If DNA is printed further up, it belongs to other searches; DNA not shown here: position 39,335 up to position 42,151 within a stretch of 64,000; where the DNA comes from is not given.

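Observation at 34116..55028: ~21-kb lower-G+C carbohydrate-utilisation island wedged between the 3' ends of two tRNA genes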

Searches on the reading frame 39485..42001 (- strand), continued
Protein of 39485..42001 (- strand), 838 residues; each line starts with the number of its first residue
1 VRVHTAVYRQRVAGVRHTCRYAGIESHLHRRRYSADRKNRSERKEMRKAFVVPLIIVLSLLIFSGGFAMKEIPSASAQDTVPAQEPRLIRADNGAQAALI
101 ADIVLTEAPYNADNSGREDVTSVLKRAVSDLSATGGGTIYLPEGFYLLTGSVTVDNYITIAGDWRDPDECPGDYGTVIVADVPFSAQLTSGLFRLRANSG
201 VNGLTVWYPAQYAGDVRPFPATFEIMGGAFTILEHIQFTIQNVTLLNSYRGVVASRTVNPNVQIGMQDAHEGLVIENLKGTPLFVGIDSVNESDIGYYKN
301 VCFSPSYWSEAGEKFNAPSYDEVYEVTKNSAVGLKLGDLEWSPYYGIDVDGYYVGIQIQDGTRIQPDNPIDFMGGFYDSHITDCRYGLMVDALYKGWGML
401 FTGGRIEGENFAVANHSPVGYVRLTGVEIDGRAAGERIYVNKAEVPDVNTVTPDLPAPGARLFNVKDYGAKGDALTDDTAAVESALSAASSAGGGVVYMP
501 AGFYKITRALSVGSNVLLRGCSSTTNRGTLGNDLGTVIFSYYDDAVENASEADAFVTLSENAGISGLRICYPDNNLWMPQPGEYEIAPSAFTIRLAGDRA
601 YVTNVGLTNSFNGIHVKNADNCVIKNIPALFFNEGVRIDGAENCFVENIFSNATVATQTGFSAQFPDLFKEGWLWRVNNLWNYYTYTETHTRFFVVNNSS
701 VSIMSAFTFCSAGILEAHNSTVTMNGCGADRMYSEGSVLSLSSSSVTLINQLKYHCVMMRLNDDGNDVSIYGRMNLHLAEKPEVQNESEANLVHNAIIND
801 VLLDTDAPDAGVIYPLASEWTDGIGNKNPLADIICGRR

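Call 45: search_protein_families(library=ncbifam, proteins=[L046:14587-16074:+, L131:16630-18108:+, L044:19046-20512:+, window:39488-41866:-], max_evalue=0.00001)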
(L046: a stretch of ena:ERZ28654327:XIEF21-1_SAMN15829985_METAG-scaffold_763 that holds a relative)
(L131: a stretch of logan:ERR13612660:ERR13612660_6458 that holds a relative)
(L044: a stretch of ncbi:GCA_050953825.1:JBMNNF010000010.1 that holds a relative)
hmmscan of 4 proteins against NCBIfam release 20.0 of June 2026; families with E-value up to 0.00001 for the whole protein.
L046:14587-16074:+ (495 aa): 12 families
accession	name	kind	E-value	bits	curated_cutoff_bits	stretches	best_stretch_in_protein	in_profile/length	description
TIGR01312.1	XylB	equivalog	3.4e-169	563.4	380.25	1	5-481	1-480/481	xylulokinase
NF011601.0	PRK15027.1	equivalog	3e-120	401.9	912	1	3-486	1-481/484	xylulokinase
TIGR01314.1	gntK_FGGY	equivalog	7.9e-66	222.6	648.55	1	5-472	3-481/505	gluconokinase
TIGR01311.1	glycerol_kin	equivalog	1.8e-56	191.5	590.35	1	5-478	4-487/496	glycerol kinase GlpK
NF000756.0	PRK00047.1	subfamily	2e-51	174.8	498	1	5-479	8-489/502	glycerol kinase GlpK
NF003154.0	PRK04123.1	equivalog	6.7e-45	153.8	428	2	319-481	370-534/554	ribulokinase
NF008187.0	PRK10939.1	equivalog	3.6e-41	141.4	528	2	4-260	6-266/521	autoinducer-2 kinase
TIGR02628.1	fuculo_kin_coli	equivalog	1.1e-39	136.7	470.9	1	7-462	6-464/465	L-fuculokinase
TIGR01315.1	5C_CHO_kinase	subfamily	3.2e-38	131.8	408.7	2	329-479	378-532/541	FGGY family pentulose kinase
TIGR01234.1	L-ribulokinase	equivalog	6.5e-31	107.7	583.25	1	323-481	367-527/536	ribulokinase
TIGR02627.1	rhamnulo_kin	equivalog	3.5e-24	85.2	527.95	1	71-449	69-444/454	rhamnulokinase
NF007925.0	PRK10640.1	equivalog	2e-19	69.4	639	1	5-475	7-476/489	rhamnulokinase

L131:16630-18108:+ (492 aa): 12 families
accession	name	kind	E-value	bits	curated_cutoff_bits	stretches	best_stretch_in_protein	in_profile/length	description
TIGR01312.1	XylB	equivalog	4e-170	566.5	380.25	1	5-484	1-480/481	xylulokinase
NF011601.0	PRK15027.1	equivalog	1.5e-124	416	912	1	4-491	2-483/484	xylulokinase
TIGR01314.1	gntK_FGGY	equivalog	1.3e-72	244.9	648.55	1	4-478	2-484/505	gluconokinase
TIGR01311.1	glycerol_kin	equivalog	8.6e-63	212.3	590.35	1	6-480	5-486/496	glycerol kinase GlpK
NF000756.0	PRK00047.1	subfamily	8.6e-54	182.6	498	1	4-472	6-480/502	glycerol kinase GlpK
NF008187.0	PRK10939.1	equivalog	2.1e-49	168.5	528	2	2-266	4-266/521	autoinducer-2 kinase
NF003154.0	PRK04123.1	equivalog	3e-43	148.4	428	2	328-484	376-534/554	ribulokinase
TIGR02628.1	fuculo_kin_coli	equivalog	1.4e-41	142.9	470.9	2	8-269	7-263/465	L-fuculokinase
TIGR01315.1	5C_CHO_kinase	subfamily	6.9e-37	127.3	408.7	2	3-256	1-267/541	FGGY family pentulose kinase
TIGR01234.1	L-ribulokinase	equivalog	2.1e-29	102.7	583.25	1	332-483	373-526/536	ribulokinase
NF007925.0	PRK10640.1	equivalog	5.9e-21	74.4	639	1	69-267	70-260/489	rhamnulokinase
TIGR02627.1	rhamnulo_kin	equivalog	1.3e-20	73.4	527.95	1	88-269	80-256/454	rhamnulokinase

L044:19046-20512:+ (488 aa): 12 families
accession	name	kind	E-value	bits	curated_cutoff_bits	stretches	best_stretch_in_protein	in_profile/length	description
TIGR01312.1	XylB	equivalog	1.9e-173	577.5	380.25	1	3-477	1-480/481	xylulokinase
NF011601.0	PRK15027.1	equivalog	2e-126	422.3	912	1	1-481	1-480/484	xylulokinase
TIGR01314.1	gntK_FGGY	equivalog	2e-75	254.2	648.55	1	3-486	3-499/505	gluconokinase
TIGR01311.1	glycerol_kin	equivalog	5.1e-53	180.1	590.35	1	4-474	5-487/496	glycerol kinase GlpK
NF000756.0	PRK00047.1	subfamily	5.5e-49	166.8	498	1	3-475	8-489/502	glycerol kinase GlpK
TIGR02628.1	fuculo_kin_coli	equivalog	9.3e-48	163.3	470.9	1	5-458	6-464/465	L-fuculokinase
NF008187.0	PRK10939.1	equivalog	5.3e-45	154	528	2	3-273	7-281/521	autoinducer-2 kinase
NF003154.0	PRK04123.1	equivalog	7.1e-44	150.4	428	2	323-482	378-539/554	ribulokinase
TIGR01315.1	5C_CHO_kinase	subfamily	1.8e-37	129.2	408.7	2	2-247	2-266/541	FGGY family pentulose kinase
TIGR01234.1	L-ribulokinase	equivalog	1.8e-24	86.4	583.25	2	330-483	378-533/536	ribulokinase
TIGR02627.1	rhamnulo_kin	equivalog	8.3e-21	74.1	527.95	1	4-266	2-261/454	rhamnulokinase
NF007925.0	PRK10640.1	equivalog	3.2e-19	68.7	639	1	3-274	7-276/489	rhamnulokinase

window:39488-41866:- (793 aa): 3 families
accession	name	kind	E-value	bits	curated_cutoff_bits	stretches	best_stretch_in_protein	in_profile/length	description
NF049898.1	RhamgalacuronBT4146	equivalog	3.2e-15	55.8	500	1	420-472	1-52/445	rhamnogalacturonidase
NF049892.1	AlphdgalacturondseBT4155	equivalog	4.5e-09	35.5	800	0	416-473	49-105/454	alpha-d-galacturonidase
NF049899.1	RhamgalacuronBT4153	equivalog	1.2e-06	27.5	650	0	417-521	46-155/432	rhamnogalacturonidase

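Call 60: predict_structure(alignment_id=A1)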
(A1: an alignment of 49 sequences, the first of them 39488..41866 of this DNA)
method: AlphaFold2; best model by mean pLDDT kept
length: 793 residues; sequences in the alignment: 49
mean_pLDDT: 89.0   pTM: 0.90
mean pLDDT of the five models: 89.0, 88.4, 87.6, 87.5, 87.1
residues with pLDDT >= 90: 556; 70-90: 147; 50-70: 63; < 50: 27
segments of 3 or more residues with pLDDT < 50: 19-31, 778-782
pLDDT, mean of each block of 10 residues (from residue 1): 65 65 42 71 72 87 98 98 96 97 97 95 92 93 84 95 95 94 64 95 95 71 82 97 90 97 96 97 96 88 98 81 75 98 92 91 97 93 96 94 93 91 97 98 97 97 98 95 86 95 94 98 93 86 96 98 96 98 96 98 93 84 72 73 95 98 94 98 91 97 93 93 94 70 90 94 80 58 55 48
secondary structure, 60 per line:
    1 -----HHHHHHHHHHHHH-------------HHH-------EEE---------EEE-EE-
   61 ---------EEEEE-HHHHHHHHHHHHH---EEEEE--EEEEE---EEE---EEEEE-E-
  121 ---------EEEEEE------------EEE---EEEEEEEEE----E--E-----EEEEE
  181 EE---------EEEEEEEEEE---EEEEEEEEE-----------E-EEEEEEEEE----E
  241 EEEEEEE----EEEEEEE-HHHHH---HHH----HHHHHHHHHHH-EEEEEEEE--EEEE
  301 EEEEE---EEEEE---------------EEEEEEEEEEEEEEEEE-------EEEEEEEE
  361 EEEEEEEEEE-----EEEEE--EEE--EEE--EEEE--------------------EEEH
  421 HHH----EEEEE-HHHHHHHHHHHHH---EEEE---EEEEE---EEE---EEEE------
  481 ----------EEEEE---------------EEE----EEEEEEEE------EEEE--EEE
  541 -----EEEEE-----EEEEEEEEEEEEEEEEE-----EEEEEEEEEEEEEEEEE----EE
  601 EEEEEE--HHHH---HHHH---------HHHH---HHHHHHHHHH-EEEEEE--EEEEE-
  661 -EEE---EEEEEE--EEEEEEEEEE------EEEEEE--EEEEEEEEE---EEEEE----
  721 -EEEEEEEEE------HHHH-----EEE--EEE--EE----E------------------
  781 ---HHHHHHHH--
elements in order (helices of 4 or more, strands of 3 or more residues): H6-18 E42-44 E54-56 E70-74 H76-88 E92-96 E99-103 E107-109 E113-117 E130-135 E148-150 E154-162 E176-182 E192-201 E205-213 E227-235 E240-247 E252-258 H260-264 H275-285 E287-294 E297-305 E309-313 E329-345 E353-370 E376-380 E383-385 E388-390 E393-396 E417-419 H420-423 E428-432 H434-446 E450-453 E457-461 E465-467 E471-474 E491-495 E511-513 E518-525 E532-535 E538-540 E546-550 E556-572 E578-594 E599-606 H609-612 H616-619 H629-632 H636-645 E647-652 E655-659 E662-664 E668-673 E676-685 E692-697 E700-708 E712-716 E722-730 H737-740 E746-748 E751-753 H784-791

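Call 63: fold_search(model_id=the predicted structure, library=pdb)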
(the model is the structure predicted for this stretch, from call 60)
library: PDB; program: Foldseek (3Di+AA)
matches with E <= 10: 468; with E <= 0.001: 134
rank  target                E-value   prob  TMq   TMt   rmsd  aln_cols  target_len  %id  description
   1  5m5z_A                6.8e-11  1.00  0.42  0.44   9.4       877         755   13  Chaetomium thermophilum beta-1-3-glucanase (released 2017-05-17)
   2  3eqn_A                1.2e-09  1.00  0.37  0.39  11.6       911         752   10  Crystal structure of beta-1,3-glucanase from Phanerochaete chrysosporium (Lam55A) (released 2009-02-03)
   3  8bwk_C                6.0e-07  1.00  0.19  0.20  22.0       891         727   10  Metagenomic derived PL6 alginate lyase (released 2023-12-20)
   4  5gkd_A                6.3e-07  1.00  0.19  0.20  22.0       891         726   10  Structure of PL6 family alginate lyase AlyGC (released 2017-02-08)
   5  7dmk_A                6.9e-07  1.00  0.20  0.22  22.7       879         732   10  PL6 alginate lyase BcAlyPL6 (released 2021-10-06)
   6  8jhh_B                1.3e-06  1.00  0.38  0.41   9.6       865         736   12  Glycoside hydrolase family 55 endo-beta-1,3-glucanase from Microdochium nivale (released 2024-04-03)
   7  5gkq_A                1.4e-06  1.00  0.19  0.20  21.6       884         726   10  Structure of PL6 family alginate lyase AlyGC mutant-R241A (released 2017-02-08)
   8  2pyh_B                1.6e-06  1.00  0.14  0.27  18.9       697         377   11  Azotobacter vinelandii Mannuronan C-5 epimerase AlgE4 A-module complexed with mannuronan trisaccharide (released 2008-05-27)
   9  8jhh_A                1.8e-06  1.00  0.39  0.41  10.3       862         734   10  Glycoside hydrolase family 55 endo-beta-1,3-glucanase from Microdochium nivale (released 2024-04-03)
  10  3suc                  2.8e-06  1.00  0.17  0.17  26.5       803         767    9  Crystal structure of the pre-mature bacteriophage phi29 gene product 12 (released 2011-08-03)
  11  2pyg_A                3.0e-06  1.00  0.15  0.28  19.4       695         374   11  Azotobacter vinelandii Mannuronan C-5 epimerase AlgE4 A-module (released 2008-05-27)
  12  7chu_A                3.3e-06  1.00  0.23  0.33   9.5       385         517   13  Geobacillus virus E2 - ORF18 (released 2021-04-14)
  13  2pyg_B                4.7e-06  1.00  0.14  0.26  18.6       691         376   11  Azotobacter vinelandii Mannuronan C-5 epimerase AlgE4 A-module (released 2008-05-27)
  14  5lw3                  5.2e-06  1.00  0.16  0.29  17.3       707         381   11  Azotobacter vinelandii Mannuronan C-5 epimerase AlgE6 A-module (released 2017-10-25)
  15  4oj6_C                5.4e-06  1.00  0.24  0.25  26.4       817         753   10  Crystal Structure of a Putative Tailspike Protein (TSP1, orf210) from Escherichia coli O157:H7 Bacteriohage CBA120; Se (released 2014-03-26)
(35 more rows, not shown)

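Call 64: search_solved_structures(query=A1, max_evalue=0.001, show_alignments=4)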
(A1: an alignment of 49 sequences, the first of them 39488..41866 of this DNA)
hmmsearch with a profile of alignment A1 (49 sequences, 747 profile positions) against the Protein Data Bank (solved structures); distinct sequences matched with E-value up to 0.001: 12.
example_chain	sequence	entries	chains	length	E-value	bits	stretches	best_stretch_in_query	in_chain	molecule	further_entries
5m5z_A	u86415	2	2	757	3.1e-10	41.8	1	266-450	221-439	Beta-1,3-glucanase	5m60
7chu_A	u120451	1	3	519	7.8e-09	37.2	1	398-476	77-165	Putative pectin lyase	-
2pyg_A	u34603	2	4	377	3.3e-08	35.1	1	56-95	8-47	Poly(beta-D-mannuronate) C5 epimerase 4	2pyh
3eqn_A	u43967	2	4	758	6.1e-08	34.2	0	397-451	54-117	Glucan 1,3-beta-glucosidase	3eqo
8xfq_A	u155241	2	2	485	2.4e-07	32.3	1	54-96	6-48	mannuronan 5-epimerase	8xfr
8ja4_A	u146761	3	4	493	2.4e-07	32.2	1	54-96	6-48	mannuronan 5-epimerase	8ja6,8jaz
5lw3_A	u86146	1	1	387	2.4e-07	32.2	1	56-95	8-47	Poly(beta-D-mannuronate) C5 epimerase 6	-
3zpp_A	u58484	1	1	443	4.9e-07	31.2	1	54-102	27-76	CELL WALL SURFACE ANCHOR FAMILY PROTEIN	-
7c7d_A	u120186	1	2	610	7.1e-07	30.7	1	57-109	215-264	alpha-1,3-glucanase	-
4mxn_A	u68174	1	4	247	1.7e-06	29.4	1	54-107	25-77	Uncharacterized protein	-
3jur_A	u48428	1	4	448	3.7e-05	25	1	46-106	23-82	Exo-poly-alpha-D-galacturonosidase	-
5olp_A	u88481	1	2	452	0.00018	22.7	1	54-106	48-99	Pectate lyase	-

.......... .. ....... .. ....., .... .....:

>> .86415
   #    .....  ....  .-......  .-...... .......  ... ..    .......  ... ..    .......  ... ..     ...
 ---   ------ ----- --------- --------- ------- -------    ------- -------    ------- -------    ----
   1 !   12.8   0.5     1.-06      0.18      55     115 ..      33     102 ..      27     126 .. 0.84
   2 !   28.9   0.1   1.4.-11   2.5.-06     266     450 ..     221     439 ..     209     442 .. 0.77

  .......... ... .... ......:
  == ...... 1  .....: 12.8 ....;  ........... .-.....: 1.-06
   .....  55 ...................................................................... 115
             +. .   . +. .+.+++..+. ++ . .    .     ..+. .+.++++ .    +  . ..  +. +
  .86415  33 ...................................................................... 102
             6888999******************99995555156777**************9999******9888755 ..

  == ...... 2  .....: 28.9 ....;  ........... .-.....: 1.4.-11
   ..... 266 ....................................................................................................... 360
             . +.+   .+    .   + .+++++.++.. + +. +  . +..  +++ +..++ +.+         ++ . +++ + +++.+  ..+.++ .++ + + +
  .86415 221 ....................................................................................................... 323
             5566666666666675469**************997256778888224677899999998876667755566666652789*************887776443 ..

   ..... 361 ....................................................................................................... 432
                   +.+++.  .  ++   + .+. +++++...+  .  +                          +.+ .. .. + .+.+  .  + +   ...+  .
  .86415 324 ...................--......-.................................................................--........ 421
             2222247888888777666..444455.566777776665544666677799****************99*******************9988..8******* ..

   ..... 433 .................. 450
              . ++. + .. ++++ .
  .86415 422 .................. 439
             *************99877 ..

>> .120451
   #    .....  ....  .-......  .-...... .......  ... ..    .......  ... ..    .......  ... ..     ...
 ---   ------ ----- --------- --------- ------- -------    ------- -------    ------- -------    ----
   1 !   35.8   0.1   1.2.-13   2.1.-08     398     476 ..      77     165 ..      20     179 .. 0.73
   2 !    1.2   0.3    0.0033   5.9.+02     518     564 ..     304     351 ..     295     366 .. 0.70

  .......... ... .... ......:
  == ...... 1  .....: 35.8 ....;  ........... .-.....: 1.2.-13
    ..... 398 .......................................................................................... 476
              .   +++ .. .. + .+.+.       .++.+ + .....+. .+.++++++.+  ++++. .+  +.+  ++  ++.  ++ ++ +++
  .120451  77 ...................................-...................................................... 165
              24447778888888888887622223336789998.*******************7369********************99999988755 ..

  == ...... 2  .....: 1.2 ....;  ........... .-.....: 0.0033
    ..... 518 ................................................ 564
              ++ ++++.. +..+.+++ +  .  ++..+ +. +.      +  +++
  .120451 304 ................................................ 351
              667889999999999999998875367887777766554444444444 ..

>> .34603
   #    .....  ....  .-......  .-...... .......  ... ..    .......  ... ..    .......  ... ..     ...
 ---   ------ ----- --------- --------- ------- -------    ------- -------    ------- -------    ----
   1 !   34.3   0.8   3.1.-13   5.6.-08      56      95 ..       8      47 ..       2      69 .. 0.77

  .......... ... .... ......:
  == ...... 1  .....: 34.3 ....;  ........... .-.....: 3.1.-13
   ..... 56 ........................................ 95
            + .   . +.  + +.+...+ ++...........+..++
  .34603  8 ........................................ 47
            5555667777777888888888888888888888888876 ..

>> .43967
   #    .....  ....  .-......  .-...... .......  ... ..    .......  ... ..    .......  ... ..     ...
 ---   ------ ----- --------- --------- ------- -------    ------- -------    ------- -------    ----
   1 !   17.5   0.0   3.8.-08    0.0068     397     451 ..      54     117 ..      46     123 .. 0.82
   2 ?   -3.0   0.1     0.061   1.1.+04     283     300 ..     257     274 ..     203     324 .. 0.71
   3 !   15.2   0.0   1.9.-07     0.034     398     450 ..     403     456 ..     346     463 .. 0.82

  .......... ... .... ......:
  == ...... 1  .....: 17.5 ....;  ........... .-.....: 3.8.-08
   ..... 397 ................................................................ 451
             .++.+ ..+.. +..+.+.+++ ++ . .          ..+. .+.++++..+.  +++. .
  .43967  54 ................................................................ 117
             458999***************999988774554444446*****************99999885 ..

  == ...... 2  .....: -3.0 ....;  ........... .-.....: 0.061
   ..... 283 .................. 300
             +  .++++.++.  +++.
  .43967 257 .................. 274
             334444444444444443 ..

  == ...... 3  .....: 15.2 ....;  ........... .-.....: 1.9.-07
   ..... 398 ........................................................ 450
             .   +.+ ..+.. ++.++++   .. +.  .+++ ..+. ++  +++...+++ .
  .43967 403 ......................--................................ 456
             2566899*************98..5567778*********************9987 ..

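Call 72: find_encoding_contigs(protein=P0027, flank=10000, max_places=1)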
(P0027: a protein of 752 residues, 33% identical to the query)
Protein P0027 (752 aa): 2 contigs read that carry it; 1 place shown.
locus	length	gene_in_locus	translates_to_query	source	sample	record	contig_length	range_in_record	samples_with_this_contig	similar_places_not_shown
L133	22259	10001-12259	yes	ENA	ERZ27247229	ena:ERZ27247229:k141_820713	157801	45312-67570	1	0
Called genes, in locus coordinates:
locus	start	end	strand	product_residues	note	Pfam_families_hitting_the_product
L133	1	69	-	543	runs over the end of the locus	PF04892:VanZ-LLP1, PF14907:NTP_transf_5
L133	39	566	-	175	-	PF04892:VanZ-LLP1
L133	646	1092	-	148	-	-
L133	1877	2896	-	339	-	PF00294:PfkB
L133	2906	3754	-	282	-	PF01116:F_bP_aldolase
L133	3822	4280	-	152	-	PF00149:Metallophos (weak), PF12850:Metallophos_2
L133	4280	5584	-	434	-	PF00070:Pyr_redox (faint), PF00890:FAD_binding_2 (faint), PF01134:GIDA (faint), PF01494:FAD_binding_3, PF04820:Trp_halogenase (faint), PF05834:Lycopene_cycl (faint), PF07992:Pyr_redox_2 (weak), PF01266:DAO, +1 more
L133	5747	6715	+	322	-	PF00149:Metallophos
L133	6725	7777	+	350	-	-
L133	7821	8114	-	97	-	PF01740:STAS, PF13466:STAS_2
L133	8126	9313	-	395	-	PF01740:STAS, PF13466:STAS_2 (weak), PF01636:APH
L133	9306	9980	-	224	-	PF13328:HD_4, PF01966:HD (weak)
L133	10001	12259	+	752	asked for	PF12708:Pect-lyase_RHGA_epim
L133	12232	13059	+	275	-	PF13472:Lipase_GDSL_2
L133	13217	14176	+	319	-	-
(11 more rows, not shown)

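Call 73: find_encoding_contigs(protein=P0016, flank=10000, max_places=1)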
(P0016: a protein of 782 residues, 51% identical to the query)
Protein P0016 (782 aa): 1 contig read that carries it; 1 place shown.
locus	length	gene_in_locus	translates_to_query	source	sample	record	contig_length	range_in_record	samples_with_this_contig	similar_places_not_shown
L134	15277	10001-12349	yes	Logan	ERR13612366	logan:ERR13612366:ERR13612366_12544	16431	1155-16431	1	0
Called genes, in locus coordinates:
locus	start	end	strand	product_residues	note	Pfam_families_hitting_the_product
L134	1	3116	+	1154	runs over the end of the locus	PF02368:Big_2 (weak), PF16403:Bact_surface_Ig-like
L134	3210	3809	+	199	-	-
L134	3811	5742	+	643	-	PF00496:SBP_bac_5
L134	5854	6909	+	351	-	PF00528:BPD_transp_1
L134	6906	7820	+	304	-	PF00528:BPD_transp_1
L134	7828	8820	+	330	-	PF00005:ABC_tran, PF13304:AAA_21 (faint), PF08352:oligo_HPY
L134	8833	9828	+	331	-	PF00005:ABC_tran, PF08352:oligo_HPY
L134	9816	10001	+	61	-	-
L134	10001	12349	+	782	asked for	PF12708:Pect-lyase_RHGA_epim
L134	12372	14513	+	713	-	PF02368:Big_2, PF13472:Lipase_GDSL_2, PF16255:Lipase_GDSL_lke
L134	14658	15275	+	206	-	?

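Call 120: search_protein_representatives(protein=window:39488-41866:-)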
Query: 793 residues. Proteins with E-value up to 0.001 (for the whole library): 20601; up to 1e-10: 1473; up to 1e-30: 509. The best 150 are listed.
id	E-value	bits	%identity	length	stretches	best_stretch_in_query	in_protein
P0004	0.0e+00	1025.6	60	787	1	17-789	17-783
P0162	1.5e-114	400.3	36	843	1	41-754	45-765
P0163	1.5e-113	396.9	36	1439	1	50-732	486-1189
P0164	5.0e-110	385.3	33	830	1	2-770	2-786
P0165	9.7e-107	374.4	36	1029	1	12-742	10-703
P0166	4.0e-104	365.8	36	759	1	17-708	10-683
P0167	2.0e-102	360.2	35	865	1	52-731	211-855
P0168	5.4e-102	358.8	40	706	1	27-617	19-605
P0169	5.1e-101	355.5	34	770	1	50-731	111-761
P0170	9.3e-99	348.0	34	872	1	40-734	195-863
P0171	4.3e-98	345.8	34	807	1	33-743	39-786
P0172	1.2e-95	337.7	35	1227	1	40-730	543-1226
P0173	4.1e-94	332.7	33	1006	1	38-732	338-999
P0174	6.8e-94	332.0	33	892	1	53-738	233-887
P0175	8.2e-94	331.7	34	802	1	39-688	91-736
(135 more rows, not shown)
